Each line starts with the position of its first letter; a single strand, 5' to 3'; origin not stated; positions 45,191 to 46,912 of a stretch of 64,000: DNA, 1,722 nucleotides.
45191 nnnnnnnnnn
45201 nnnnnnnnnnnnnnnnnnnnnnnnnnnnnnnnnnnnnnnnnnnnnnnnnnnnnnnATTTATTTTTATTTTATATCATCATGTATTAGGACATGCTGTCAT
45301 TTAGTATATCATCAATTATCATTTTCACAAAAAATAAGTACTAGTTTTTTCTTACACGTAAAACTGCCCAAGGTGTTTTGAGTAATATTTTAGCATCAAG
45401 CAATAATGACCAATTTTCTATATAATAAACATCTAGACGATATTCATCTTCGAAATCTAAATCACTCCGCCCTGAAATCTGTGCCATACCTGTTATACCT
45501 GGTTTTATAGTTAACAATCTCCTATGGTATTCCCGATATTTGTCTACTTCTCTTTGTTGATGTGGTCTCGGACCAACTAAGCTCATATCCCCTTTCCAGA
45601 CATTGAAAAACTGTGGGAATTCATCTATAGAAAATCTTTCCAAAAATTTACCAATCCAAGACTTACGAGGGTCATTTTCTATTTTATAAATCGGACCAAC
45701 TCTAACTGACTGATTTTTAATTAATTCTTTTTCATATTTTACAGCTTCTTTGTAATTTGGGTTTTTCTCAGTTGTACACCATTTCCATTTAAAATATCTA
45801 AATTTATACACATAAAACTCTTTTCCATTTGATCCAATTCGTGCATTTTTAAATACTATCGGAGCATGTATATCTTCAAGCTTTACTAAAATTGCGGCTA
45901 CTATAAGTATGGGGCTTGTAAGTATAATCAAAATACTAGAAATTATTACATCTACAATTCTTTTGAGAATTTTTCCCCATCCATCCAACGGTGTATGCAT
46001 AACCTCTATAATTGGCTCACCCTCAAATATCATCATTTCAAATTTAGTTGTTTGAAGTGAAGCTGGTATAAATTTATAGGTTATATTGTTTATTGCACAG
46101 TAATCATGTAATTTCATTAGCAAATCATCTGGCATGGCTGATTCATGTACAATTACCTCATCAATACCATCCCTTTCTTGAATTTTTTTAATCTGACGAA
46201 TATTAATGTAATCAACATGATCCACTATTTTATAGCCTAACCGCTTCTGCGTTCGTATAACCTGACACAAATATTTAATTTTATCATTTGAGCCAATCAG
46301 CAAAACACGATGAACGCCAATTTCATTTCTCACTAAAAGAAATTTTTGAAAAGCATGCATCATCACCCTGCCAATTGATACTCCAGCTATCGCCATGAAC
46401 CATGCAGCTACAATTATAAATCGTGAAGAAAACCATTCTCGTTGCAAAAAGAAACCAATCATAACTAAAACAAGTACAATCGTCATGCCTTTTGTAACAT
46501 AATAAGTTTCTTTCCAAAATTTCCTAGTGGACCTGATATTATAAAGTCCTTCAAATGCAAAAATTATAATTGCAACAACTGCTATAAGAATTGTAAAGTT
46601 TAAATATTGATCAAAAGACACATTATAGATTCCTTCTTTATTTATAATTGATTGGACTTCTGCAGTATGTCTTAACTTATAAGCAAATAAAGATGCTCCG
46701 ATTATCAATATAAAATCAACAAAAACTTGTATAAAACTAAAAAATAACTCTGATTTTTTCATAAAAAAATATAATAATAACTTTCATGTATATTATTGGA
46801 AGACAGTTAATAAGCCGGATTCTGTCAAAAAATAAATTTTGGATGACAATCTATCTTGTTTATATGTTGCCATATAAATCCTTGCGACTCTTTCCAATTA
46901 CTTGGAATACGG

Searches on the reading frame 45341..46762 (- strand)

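Call 39: search_protein_families(library=pfam, proteins=[window:45341-46762:-], max_evalue=0.001)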
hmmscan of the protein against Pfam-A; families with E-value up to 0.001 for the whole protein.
window:45341-46762:- (473 aa): 2 families
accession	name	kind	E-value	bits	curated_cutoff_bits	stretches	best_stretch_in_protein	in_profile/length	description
PF02397.22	Bac_transf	-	1.8e-58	197.4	27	1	267-468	1-178/179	Bacterial sugar transferase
PF13727.12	CoA_binding_3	-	1.2e-05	25.9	25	1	71-184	3-111/175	CoA-binding domain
